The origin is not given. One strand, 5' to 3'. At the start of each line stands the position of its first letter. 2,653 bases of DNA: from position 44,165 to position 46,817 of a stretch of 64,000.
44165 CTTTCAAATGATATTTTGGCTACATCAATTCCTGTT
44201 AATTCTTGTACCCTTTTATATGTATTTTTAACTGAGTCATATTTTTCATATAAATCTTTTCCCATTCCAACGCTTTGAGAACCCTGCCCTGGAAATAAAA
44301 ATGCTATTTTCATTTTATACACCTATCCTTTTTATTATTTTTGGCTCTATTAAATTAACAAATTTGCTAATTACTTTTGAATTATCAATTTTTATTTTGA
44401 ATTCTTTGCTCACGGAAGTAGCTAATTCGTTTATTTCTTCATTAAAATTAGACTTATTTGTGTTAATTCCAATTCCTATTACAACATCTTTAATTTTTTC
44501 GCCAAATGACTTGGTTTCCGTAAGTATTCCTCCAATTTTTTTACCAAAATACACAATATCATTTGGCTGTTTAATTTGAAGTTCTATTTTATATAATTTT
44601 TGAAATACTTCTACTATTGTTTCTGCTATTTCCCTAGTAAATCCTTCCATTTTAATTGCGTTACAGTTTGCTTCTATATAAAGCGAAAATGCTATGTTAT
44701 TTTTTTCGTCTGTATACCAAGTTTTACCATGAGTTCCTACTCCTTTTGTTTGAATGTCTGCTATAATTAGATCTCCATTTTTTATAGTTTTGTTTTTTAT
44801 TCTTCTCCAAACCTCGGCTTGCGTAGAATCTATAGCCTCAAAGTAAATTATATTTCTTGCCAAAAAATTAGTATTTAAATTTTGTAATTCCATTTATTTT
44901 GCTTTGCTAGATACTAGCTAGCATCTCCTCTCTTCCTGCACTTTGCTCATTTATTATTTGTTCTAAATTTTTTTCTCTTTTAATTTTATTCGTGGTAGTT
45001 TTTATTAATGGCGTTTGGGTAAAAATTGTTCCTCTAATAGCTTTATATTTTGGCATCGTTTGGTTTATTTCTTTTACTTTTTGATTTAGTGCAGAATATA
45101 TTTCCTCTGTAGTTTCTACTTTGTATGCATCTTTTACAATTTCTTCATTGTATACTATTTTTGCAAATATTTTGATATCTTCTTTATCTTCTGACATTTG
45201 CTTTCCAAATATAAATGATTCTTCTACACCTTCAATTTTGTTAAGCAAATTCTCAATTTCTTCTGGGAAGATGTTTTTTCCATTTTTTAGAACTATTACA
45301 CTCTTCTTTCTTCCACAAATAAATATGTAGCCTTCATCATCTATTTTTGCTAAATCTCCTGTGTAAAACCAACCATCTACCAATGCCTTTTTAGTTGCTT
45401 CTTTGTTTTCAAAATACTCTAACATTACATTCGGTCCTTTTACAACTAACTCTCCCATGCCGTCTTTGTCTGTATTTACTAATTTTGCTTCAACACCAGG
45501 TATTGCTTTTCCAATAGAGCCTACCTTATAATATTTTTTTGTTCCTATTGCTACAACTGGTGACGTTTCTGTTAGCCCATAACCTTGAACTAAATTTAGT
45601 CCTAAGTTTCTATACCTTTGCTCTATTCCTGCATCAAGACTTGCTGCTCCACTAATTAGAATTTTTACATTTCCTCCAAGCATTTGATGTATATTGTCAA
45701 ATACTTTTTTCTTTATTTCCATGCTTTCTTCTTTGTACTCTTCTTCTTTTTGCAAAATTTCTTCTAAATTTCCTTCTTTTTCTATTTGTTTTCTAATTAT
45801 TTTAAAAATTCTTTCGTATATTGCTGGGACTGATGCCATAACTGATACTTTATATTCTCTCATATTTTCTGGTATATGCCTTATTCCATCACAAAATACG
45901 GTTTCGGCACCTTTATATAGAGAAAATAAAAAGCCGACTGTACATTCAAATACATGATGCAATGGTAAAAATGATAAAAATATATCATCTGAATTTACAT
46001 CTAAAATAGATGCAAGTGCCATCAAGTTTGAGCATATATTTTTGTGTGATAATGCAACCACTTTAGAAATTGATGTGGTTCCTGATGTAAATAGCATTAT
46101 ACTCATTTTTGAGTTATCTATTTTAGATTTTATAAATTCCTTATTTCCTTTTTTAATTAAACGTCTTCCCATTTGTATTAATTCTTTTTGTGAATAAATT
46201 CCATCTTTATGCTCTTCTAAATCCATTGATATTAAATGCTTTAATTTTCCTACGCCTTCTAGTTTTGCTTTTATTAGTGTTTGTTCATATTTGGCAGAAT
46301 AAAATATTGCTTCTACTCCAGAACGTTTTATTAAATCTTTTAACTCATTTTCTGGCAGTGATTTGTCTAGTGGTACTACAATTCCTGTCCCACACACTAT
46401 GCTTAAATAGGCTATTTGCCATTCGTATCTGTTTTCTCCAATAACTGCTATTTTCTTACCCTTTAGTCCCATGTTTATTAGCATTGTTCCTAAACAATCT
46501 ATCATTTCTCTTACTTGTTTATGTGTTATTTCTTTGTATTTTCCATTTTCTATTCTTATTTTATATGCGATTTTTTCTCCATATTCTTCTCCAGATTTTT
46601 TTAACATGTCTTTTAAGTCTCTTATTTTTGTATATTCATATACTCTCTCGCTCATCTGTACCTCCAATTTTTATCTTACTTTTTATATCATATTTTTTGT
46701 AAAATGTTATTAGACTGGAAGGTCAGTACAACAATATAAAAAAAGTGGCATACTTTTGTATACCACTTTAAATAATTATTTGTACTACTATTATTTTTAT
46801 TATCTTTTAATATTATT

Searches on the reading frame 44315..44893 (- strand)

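Call 60: search_protein_families(library=pfam, proteins=[window:44315-44893:-], max_evalue=0.00001)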
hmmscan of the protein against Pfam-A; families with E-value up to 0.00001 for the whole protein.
window:44315-44893:- (192 aa): 2 families
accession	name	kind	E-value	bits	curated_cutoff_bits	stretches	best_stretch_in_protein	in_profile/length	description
PF03099.24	BPL_LplA_LipB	-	1.7e-17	64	21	1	17-144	1-133/133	Biotin/lipoate A/B protein ligase family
PF21948.1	LplA-B_cat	-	3.6e-06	27.5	27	0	56-123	65-129/200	Lipoyl protein ligase A/B catalytic domain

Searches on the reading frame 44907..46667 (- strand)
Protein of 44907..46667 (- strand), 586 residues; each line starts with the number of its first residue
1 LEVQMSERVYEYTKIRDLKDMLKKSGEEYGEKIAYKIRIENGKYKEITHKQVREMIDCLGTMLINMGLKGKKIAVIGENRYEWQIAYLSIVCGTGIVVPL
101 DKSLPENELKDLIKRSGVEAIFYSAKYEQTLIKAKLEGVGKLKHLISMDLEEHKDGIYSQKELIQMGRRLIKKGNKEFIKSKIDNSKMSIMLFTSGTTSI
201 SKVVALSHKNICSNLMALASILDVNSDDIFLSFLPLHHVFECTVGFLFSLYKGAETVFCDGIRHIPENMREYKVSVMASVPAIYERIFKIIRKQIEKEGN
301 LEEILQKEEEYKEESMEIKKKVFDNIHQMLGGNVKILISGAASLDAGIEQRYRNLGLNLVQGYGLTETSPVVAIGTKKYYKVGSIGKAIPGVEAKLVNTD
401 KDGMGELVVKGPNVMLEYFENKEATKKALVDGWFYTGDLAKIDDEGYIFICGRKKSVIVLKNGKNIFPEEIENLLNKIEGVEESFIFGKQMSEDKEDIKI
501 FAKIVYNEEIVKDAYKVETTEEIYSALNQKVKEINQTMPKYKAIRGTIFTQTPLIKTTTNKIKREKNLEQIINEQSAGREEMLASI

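Call 60: search_protein_families(library=pfam, proteins=[window:44907-46667:-], max_evalue=0.00001)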
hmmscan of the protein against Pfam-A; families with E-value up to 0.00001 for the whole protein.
window:44907-46667:- (586 aa): 1 family
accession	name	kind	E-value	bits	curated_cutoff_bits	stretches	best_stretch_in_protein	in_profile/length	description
PF00501.34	AMP-binding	-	1.8e-67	228.2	29.9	1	24-419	3-384/384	AMP-binding enzyme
